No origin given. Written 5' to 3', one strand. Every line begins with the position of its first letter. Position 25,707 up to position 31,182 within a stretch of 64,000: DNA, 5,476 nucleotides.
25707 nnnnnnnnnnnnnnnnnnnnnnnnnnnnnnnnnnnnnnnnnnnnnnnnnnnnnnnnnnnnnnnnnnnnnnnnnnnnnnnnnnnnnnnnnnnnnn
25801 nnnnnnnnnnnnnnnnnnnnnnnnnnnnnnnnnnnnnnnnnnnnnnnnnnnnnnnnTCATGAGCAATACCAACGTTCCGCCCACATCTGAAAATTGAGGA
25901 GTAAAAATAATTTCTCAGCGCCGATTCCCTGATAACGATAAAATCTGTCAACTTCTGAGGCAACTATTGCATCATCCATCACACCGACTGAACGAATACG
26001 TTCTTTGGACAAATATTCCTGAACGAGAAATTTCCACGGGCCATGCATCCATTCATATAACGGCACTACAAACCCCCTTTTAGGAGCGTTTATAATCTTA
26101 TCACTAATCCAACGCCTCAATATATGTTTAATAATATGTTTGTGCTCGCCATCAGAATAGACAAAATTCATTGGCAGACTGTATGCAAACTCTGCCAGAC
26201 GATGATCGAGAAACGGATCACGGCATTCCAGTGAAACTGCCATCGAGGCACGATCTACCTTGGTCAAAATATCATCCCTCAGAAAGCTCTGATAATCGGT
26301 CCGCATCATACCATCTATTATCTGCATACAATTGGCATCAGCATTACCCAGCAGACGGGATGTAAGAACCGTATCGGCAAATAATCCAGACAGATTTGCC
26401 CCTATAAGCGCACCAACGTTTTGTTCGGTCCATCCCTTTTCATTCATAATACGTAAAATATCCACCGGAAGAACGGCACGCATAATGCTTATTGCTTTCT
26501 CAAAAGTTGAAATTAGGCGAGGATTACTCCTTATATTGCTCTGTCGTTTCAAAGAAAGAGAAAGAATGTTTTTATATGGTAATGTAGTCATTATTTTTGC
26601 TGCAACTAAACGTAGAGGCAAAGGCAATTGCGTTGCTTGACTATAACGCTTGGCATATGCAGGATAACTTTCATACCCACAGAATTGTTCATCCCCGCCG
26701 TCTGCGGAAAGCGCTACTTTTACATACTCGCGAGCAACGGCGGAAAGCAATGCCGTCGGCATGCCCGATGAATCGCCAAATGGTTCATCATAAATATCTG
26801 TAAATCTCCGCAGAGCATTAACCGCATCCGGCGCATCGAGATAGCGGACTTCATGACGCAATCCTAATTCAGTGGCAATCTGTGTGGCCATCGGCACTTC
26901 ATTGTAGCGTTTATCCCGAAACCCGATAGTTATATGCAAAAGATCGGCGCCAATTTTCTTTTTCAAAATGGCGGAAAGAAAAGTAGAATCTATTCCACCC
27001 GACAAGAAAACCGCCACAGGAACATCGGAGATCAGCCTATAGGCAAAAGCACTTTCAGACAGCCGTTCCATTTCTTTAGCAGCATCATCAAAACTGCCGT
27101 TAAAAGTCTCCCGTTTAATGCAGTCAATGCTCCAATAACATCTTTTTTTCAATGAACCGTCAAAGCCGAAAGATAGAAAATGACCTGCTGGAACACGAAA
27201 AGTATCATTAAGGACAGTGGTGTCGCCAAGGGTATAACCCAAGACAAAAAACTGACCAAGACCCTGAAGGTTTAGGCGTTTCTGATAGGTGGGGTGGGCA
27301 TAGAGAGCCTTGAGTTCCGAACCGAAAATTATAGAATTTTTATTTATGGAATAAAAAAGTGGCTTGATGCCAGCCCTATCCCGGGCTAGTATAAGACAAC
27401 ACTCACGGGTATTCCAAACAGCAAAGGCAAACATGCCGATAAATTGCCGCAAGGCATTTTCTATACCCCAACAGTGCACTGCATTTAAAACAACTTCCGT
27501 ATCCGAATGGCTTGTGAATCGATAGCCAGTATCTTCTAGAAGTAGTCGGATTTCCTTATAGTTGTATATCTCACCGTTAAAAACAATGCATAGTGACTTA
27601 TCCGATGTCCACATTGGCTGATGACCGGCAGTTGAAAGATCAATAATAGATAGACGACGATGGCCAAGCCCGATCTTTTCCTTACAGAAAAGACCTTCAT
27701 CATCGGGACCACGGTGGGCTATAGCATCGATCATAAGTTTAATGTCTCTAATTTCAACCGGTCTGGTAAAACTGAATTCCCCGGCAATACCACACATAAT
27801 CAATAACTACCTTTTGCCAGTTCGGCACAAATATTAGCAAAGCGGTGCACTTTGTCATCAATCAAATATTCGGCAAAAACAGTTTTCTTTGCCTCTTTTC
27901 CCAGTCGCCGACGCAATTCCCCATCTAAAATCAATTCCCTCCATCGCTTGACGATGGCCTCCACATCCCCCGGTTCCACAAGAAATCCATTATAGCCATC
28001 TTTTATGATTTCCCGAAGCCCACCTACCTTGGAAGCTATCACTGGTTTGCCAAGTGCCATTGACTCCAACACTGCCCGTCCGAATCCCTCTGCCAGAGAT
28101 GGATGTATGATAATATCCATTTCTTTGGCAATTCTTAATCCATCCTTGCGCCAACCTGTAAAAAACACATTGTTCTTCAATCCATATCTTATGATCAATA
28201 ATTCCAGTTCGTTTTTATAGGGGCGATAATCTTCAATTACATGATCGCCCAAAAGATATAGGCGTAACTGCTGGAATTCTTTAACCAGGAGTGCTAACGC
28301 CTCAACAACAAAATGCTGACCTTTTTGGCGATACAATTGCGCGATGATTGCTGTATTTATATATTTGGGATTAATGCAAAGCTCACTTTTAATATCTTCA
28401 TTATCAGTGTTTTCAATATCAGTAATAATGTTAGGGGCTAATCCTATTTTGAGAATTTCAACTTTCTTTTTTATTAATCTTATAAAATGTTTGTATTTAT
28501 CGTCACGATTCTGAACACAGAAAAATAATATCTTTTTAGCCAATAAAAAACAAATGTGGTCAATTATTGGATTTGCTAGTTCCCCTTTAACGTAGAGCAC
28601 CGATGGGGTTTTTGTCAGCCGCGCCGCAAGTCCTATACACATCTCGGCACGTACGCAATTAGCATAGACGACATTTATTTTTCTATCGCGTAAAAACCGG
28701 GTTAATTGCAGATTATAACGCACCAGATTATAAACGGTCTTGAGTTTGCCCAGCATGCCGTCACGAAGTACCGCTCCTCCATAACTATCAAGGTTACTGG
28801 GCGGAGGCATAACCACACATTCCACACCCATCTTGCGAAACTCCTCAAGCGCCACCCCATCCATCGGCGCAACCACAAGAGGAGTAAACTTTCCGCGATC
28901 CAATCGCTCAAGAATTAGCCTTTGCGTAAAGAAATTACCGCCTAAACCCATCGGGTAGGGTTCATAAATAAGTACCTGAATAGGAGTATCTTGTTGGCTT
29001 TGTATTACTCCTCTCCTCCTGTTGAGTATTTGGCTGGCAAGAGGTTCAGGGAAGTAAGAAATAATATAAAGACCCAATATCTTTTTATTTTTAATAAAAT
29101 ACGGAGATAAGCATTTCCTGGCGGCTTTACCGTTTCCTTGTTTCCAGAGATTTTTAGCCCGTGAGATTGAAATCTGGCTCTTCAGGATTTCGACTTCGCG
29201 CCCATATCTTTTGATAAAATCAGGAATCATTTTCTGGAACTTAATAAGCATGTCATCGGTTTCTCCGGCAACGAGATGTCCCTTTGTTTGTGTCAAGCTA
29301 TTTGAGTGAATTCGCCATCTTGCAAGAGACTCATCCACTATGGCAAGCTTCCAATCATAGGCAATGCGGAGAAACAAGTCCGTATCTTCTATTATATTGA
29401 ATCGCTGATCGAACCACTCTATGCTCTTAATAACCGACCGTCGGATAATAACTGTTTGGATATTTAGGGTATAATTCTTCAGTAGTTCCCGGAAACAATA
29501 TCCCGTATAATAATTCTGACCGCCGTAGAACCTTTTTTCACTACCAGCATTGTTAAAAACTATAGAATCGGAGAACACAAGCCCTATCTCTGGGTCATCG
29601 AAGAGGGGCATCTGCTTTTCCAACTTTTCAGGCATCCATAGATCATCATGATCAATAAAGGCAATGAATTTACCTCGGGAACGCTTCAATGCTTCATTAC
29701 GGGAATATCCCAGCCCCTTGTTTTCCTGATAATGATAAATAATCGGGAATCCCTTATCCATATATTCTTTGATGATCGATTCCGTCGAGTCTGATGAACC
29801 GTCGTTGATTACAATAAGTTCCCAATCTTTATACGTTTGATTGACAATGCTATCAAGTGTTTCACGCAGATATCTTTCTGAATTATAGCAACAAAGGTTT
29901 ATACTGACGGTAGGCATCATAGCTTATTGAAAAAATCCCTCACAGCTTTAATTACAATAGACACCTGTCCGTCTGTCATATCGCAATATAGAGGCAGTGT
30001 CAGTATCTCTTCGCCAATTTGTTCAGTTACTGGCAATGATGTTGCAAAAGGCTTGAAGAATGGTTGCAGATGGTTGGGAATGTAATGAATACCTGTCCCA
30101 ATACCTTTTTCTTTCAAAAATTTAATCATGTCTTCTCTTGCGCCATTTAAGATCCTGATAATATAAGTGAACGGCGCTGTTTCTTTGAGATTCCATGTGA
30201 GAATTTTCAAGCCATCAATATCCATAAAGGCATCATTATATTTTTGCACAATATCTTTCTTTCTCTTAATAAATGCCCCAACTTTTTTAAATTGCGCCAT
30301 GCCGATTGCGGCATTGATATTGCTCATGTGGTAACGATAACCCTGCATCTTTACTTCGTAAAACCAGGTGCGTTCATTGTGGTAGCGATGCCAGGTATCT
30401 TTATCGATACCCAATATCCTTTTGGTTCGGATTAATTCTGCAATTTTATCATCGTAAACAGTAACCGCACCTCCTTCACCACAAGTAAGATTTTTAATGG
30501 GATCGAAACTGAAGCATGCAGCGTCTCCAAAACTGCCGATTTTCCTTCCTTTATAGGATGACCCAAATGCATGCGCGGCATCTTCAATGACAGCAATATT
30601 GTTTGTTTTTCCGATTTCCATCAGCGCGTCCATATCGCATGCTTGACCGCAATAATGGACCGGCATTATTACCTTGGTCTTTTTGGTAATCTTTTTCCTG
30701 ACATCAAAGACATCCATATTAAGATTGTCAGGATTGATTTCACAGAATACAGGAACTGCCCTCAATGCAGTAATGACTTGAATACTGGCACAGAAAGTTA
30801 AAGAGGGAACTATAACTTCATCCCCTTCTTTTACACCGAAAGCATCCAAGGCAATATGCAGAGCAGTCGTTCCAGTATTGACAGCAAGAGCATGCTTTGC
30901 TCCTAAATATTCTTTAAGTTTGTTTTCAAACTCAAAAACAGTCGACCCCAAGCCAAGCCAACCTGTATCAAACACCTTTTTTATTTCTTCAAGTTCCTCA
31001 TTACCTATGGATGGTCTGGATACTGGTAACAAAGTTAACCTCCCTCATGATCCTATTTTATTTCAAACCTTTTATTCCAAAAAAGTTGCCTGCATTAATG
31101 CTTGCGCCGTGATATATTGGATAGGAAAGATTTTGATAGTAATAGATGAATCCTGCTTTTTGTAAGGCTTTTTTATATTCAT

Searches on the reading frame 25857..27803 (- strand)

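Call 6: search_protein_families(library=pfam, proteins=[window:25857-27803:-], max_evalue=0.001)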
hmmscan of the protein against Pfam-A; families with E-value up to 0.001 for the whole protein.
window:25857-27803:- (648 aa): 5 families
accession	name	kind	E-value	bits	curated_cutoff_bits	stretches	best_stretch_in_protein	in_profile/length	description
PF00733.27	Asn_synthase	-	1.8e-75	255.3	21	1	248-643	5-354/354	Asparagine synthase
PF13537.11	GATase_7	-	4.2e-44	149.9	25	1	48-168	1-122/123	Glutamine amidotransferase domain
PF13522.11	GATase_6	-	2e-43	147.9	27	1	33-163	1-130/130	Glutamine amidotransferase domain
PF06508.19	QueC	-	0.00017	21.6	22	1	265-323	4-61/210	Queuosine biosynthesis protein QueC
PF24167.1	DUF7411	-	0.00082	19.4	28.7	0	263-326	3-62/194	Family of unknown function (DUF7411)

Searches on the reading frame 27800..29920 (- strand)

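Call 6: search_protein_families(library=pfam, proteins=[window:27800-29920:-], max_evalue=0.001)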
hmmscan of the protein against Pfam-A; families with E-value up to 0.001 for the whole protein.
window:27800-29920:- (706 aa): 7 families
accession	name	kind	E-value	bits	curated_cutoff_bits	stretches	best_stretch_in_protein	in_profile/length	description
PF00534.26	Glycos_transf_1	-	2.2e-40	138.4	26.4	1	508-679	3-171/172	Glycosyl transferases group 1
PF00535.33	Glycos_transf_2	-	1.5e-35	123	23.3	1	6-164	1-164/168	Glycosyl transferase family 2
PF13692.12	Glyco_trans_1_4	-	6.2e-32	111.2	27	1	526-665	7-141/142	Glycosyl transferases group 1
PF10111.15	Glyco_tranf_2_2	-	1.7e-16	61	27.3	1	9-193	4-206/276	Glycosyltransferase like family 2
PF13641.12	Glyco_tranf_2_3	-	2.1e-15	57.8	27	1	3-197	1-206/230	Glycosyltransferase like family 2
PF20706.3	GT4-conflict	-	8.6e-07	28.7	26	1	530-643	209-324/385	Family 4 Glycosyltransferase in conflict systems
PF13524.12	Glyco_trans_1_2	-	0.00046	20.6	25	1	593-694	39-142/144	Glycosyl transferase-like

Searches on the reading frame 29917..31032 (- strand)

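Call 6: search_protein_families(library=pfam, proteins=[window:29917-31032:-], max_evalue=0.001)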
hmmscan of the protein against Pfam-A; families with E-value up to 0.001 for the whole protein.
window:29917-31032:- (371 aa): 5 families
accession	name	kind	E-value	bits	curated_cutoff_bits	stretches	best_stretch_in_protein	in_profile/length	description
PF01041.23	DegT_DnrJ_EryC1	-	5.1e-117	391.5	19.8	1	8-365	2-360/360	DegT/DnrJ/EryC1/StrS aminotransferase family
PF00155.27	Aminotran_1_2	-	3.7e-10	40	19.7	1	34-157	46-191/361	Aminotransferase class I and II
PF01212.27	Beta_elim_lyase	-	2.1e-07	31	27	1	30-208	32-227/288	Beta-eliminating lyase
PF01053.26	Cys_Met_Meta_PP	-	1.3e-06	27.7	27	1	31-155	53-177/381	Cys/Met metabolism PLP-dependent enzyme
PF00266.25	Aminotran_5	-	0.00022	20.8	21.5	0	34-158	47-182/371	Aminotransferase class-V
